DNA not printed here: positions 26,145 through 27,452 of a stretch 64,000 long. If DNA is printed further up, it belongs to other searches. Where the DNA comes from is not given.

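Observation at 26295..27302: Agmatinase-family ureohydrolase in the locus: possible urea link to the nearby orphan urease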

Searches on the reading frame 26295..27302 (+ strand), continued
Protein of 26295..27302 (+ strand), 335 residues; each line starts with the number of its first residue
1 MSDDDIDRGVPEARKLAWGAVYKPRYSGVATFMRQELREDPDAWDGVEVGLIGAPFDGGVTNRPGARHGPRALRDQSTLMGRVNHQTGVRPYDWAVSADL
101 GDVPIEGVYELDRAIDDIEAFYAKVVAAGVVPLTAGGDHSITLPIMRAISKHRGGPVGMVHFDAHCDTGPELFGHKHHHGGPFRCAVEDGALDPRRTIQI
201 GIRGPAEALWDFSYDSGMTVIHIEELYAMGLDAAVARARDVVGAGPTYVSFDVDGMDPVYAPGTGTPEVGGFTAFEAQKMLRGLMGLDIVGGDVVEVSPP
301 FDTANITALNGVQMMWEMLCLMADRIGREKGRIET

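Call 21: find_related_loci(query=A1, collection=genome_contigs, flank=10000)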
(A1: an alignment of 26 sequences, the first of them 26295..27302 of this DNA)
Query A1 (335 aa) in genome_contigs; peptide patterns used: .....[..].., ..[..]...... (x = any residue, [..] = any of these).
599 stretches matched a pattern (row limit reached: there are more); 568 encode a relative of the query (tblastn E <= 1e-3); the best 80 are kept; 80 distinct loci.
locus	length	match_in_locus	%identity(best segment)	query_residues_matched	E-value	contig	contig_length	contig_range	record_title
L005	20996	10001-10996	84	1-334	0e+0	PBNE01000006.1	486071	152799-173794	MAG: Rhodospirillaceae bacterium isolate SP197 117301, whole genome shotgun sequence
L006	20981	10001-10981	78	4-330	3e-177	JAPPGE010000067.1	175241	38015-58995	MAG: bacterium isolate RHO1_bin_48 NODE_146_length_175241_cov_11.057128, whole genome shotgun sequence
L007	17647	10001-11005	76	1-334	1e-172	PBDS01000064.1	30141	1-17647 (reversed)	MAG: Proteobacteria bacterium isolate SP340 52326, whole genome shotgun sequence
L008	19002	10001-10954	77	9-326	4e-168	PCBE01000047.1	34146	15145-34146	MAG: Acidiferrobacteraceae bacterium isolate NP122 45963, whole genome shotgun sequence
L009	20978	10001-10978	79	9-334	2e-180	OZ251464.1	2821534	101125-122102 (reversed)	MAG: Alphaproteobacteria bacterium isolate 6f72c6ff-155a-453e-af39-75dfec601056 genome assembly, chromosome: 1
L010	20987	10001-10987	75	2-330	1e-167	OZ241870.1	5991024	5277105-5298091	MAG: Gammaproteobacteria bacterium isolate ca35ea08-545d-4259-bb59-35f508f037d2 genome assembly, chromosome: 1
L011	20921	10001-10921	60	21-330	8e-122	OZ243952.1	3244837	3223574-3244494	MAG: Arenicellales bacterium isolate fb6db215-cce2-4ab8-810b-2160e42eb6f5 genome assembly, chromosome: 1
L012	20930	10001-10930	58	21-333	7e-122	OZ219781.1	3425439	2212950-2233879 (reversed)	MAG: Arenicellales bacterium isolate 3acc40f7-a85a-494a-900f-447d5a6f54c4 genome assembly, chromosome: 1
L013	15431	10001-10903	60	21-324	1e-121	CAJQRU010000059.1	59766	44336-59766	MAG: uncultured Gammaproteobacteria bacterium isolate RIS_SAG_16 genome assembly, contig: c_000000001244, whole genome s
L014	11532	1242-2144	60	21-324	9e-122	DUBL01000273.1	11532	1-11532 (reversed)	MAG TPA_asm: Gammaproteobacteria bacterium isolate UWMA-0301 NODE_7353_length_11532_cov_0.100061, whole genome shotgun s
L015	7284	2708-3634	58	21-332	1e-119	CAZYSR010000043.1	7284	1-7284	MAG TPA_asm: uncultured Gammaproteobacteria bacterium isolate SRP338948_co1_31 genome assembly, contig: k141_192665, who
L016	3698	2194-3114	57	21-330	4e-122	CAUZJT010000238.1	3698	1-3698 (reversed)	MAG: Gammaproteobacteria bacterium isolate CB21_SCM.54 genome assembly, contig: Ga0302122_10017411, whole genome shotgun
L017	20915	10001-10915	58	23-330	6e-119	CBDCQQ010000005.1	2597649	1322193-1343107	MAG: Arenicellales bacterium isolate b687d975-9751-486f-9689-3abe7c8b9e48 genome assembly, contig: contig_5, whole genom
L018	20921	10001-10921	58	21-330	6e-119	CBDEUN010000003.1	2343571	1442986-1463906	MAG: Arenicellales bacterium isolate ddc2e614-7ccd-4de8-a6f4-cf4be92c68d5 genome assembly, contig: contig_3, whole genom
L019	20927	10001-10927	57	21-332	1e-118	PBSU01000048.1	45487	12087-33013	MAG: Acidiferrobacteraceae bacterium isolate NP79 MHASMcontig_334716, whole genome shotgun sequence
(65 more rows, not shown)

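Call 26: search_solved_structures(query=window:26295-27302:+, max_evalue=1e-40, show_alignments=5)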
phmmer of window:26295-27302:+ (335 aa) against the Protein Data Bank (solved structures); distinct sequences matched with E-value up to 1e-40: 8.
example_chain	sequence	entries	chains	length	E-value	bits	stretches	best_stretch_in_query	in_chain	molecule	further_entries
3nip_A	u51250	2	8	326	1.2e-104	353.9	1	21-328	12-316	3-guanidinopropionase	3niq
3nio_A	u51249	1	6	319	9.7e-85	288.4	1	21-324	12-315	Guanidinobutyrase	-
1gq6_A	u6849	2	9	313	9.8e-61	209.4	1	23-320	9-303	PROCLAVAMINATE AMIDINO HYDROLASE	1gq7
4dz4_A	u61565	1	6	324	1.8e-57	198.7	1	15-325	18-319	Agmatinase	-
7lol_A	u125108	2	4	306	5.2e-55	190.6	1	33-327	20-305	Agmatinase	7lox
7lba_A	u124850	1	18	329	5.9e-55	190.4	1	32-327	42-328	Agmatinase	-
7esr_A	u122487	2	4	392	7.3e-44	153.9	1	23-319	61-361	Probable agmatinase 2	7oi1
9fek_A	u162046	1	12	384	8.3e-44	153.7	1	22-322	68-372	Putative agmatinase 2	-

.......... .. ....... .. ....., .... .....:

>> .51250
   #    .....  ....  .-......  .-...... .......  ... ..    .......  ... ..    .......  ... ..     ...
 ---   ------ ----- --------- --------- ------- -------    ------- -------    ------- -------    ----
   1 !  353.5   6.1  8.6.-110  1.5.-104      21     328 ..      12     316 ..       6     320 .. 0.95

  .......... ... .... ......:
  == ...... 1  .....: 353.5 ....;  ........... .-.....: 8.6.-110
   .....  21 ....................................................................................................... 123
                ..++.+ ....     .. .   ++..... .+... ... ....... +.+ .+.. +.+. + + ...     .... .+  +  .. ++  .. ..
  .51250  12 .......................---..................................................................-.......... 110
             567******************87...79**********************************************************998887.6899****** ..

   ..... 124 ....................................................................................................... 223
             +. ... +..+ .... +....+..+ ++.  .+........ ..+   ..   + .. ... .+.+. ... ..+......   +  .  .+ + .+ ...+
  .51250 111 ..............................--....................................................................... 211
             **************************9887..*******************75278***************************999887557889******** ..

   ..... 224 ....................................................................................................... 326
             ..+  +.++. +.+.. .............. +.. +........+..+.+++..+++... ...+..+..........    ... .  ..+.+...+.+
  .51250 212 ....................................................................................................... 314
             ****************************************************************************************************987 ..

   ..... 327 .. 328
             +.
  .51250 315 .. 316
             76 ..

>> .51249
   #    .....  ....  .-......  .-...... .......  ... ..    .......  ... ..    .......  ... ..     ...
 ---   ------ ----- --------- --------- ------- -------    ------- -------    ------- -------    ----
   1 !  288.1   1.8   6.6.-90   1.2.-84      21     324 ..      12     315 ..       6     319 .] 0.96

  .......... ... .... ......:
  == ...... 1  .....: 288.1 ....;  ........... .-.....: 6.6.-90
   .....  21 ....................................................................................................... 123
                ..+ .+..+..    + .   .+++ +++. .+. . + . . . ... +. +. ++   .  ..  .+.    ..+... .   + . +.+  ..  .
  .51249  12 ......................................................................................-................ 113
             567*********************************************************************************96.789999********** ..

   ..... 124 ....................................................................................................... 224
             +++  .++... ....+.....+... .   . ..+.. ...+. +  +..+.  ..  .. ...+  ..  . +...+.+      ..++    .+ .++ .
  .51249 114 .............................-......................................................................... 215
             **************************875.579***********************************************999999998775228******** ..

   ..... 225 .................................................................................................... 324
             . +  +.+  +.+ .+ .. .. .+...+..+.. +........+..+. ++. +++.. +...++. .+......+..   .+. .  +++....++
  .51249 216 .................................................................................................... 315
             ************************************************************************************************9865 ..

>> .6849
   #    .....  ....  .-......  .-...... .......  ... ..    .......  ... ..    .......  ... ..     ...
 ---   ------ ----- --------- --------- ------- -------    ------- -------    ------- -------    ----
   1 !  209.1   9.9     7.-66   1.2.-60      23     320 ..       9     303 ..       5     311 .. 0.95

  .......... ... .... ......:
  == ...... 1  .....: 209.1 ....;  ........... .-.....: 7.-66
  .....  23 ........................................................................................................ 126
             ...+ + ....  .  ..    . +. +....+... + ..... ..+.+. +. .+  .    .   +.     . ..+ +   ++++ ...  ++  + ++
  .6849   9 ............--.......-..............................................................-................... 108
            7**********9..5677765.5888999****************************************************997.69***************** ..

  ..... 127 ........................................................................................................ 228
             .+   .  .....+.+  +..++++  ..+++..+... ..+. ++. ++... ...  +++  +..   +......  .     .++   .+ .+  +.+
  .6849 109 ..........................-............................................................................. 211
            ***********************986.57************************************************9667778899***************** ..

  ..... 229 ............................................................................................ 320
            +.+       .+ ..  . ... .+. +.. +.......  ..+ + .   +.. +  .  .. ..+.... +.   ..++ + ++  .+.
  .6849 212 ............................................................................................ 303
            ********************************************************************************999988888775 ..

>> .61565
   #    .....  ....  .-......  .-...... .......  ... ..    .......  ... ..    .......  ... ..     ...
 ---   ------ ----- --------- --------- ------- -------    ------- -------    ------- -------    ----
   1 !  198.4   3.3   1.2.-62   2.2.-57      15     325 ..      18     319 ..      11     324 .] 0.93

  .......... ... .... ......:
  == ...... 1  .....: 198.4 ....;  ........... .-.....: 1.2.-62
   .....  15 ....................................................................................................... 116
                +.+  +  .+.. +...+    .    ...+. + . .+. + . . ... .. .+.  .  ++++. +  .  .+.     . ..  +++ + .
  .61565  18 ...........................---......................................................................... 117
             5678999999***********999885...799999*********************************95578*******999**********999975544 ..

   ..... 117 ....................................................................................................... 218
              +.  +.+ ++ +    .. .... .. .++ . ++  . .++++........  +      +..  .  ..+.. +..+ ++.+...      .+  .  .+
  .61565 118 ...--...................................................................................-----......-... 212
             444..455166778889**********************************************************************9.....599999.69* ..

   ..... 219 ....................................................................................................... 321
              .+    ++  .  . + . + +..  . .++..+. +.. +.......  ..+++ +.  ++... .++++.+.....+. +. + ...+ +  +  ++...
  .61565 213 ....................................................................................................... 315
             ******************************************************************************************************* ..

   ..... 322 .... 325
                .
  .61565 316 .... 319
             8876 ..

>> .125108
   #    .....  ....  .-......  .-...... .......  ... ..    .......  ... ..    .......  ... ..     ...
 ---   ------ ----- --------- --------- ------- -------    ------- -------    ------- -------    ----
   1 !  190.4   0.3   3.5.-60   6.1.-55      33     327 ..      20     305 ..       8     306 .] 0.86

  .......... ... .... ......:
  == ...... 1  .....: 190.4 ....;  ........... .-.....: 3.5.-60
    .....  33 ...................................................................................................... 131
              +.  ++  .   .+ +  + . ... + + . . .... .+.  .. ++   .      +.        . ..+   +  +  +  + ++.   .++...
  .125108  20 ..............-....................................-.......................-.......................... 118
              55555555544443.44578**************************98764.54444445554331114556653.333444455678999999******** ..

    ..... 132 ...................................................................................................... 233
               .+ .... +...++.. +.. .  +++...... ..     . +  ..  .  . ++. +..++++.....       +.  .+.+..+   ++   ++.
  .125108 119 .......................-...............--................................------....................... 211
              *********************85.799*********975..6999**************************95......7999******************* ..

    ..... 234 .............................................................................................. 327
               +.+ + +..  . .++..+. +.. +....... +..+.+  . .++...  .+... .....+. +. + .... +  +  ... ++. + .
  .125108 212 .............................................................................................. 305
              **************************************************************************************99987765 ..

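Call 40: find_encoding_contigs(protein=P0023, flank=8000, max_places=2)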
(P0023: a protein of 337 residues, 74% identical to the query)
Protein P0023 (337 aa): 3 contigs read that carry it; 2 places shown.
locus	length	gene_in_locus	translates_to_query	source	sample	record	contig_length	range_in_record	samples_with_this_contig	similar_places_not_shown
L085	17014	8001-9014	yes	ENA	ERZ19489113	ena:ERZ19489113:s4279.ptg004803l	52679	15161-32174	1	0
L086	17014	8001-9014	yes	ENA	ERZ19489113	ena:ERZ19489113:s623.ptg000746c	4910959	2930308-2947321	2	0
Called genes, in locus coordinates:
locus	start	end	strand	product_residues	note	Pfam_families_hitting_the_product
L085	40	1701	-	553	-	PF02776:TPP_enzyme_N, PF00205:TPP_enzyme_M (weak), PF02775:TPP_enzyme_C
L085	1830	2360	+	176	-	PF02776:TPP_enzyme_N (faint)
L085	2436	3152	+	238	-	PF02775:TPP_enzyme_C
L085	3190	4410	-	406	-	PF00977:His_biosynth, PF05014:Nuc_deoxyrib_tr, PF15891:Nuc_deoxyri_tr2 (weak)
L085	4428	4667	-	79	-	PF06808:DctM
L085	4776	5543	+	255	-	PF00872:Transposase_mut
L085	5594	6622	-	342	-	PF05992:SbmA_BacA, PF06472:ABC_membrane_2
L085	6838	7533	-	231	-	PF02798:GST_N, PF13417:GST_N_3, PF13409:GST_N_2, PF00043:GST_C, PF13410:GST_C_2 (faint)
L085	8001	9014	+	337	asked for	PF00491:Arginase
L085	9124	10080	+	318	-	PF00696:AA_kinase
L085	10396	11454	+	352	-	PF01208:URO-D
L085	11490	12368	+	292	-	PF04018:VCA0040-like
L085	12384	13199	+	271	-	PF01149:Fapy_DNA_glyco, PF06831:H2TH, PF06827:zf-FPG_IleRS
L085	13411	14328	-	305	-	PF03279:Lip_A_acyltrans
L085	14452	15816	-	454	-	PF10396:TrmE_N, PF12631:MnmE_helical, PF01926:MMR_HSR1, PF02421:FeoB_N (weak)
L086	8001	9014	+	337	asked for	PF00491:Arginase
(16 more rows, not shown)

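Call 41: find_encoding_contigs(protein=P0033, flank=8000, max_places=2)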
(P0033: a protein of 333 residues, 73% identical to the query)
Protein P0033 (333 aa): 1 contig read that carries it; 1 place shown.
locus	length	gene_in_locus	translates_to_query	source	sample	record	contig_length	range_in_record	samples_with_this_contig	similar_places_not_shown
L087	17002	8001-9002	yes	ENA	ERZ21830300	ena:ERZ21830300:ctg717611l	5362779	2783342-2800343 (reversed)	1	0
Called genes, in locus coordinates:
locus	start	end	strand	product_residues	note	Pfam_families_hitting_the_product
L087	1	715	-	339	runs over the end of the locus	PF01513:NAD_kinase, PF00781:DAGK_cat (weak)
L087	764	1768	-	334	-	PF02779:Transket_pyr, PF02780:Transketolase_C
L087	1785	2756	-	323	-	PF00676:E1_dh, PF02775:TPP_enzyme_C (weak)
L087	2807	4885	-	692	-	PF03747:ADP_ribosyl_GH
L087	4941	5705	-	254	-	PF00106:adh_short, PF13561:adh_short_C2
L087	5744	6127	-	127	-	PF01850:PIN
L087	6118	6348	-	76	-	-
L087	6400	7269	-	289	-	PF02219:MTHFR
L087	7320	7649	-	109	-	PF02452:PemK_toxin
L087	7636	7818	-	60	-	-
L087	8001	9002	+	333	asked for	PF00491:Arginase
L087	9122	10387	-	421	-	PF27522:YDMC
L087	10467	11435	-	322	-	PF03629:SASA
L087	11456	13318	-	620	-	PF12228:DUF3604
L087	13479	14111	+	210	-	PF13489:Methyltransf_23, PF13847:Methyltransf_31 (weak), PF08241:Methyltransf_11, PF08242:Methyltransf_12 (weak), PF13649:Methyltransf_25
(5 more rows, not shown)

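Call 42: find_encoding_contigs(protein=P0058, flank=8000, max_places=2)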
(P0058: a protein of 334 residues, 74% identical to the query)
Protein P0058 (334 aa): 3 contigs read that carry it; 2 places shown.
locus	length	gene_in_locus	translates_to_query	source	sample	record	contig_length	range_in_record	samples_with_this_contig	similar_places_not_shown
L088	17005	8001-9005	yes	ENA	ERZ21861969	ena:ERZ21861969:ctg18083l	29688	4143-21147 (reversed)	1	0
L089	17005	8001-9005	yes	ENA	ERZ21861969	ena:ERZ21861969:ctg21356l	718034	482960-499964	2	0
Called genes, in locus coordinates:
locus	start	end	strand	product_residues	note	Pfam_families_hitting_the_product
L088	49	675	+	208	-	PF05118:Asp_Arg_Hydrox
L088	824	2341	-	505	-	-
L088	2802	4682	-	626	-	PF13360:PQQ_2 (faint)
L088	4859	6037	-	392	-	PF07690:MFS_1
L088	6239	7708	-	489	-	PF00890:FAD_binding_2, PF01266:DAO, PF03486:HI0933_like (faint)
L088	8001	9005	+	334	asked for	PF00491:Arginase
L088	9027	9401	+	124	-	PF07883:Cupin_2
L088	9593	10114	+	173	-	PF19315:MC_hydratase, PF01575:MaoC_dehydratas, PF13452:FAS1_DH_region (weak)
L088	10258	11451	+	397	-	PF02771:Acyl-CoA_dh_N, PF02770:Acyl-CoA_dh_M, PF00441:Acyl-CoA_dh_1, PF08028:Acyl-CoA_dh_2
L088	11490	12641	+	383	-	PF02515:CoA_transf_3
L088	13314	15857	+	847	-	PF07715:Plug, PF00593:TonB_dep_Rec_b-barrel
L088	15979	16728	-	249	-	PF01983:CofC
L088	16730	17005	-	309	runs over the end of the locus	PF01933:CofD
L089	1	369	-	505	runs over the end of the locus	-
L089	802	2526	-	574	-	PF01609:DDE_Tnp_1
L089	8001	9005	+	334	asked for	PF00491:Arginase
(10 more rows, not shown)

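Call 54: search_protein_families(library=pfam, proteins=[L005:7812-9128:-])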
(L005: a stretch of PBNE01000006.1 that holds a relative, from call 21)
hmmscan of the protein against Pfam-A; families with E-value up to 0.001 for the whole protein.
L005:7812-9128:- (438 aa): 1 family
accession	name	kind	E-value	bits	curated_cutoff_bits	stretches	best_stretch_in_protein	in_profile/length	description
PF13428.12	TPR_14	-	0.00057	20.8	23.5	0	242-262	10-30/44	Tetratricopeptide repeat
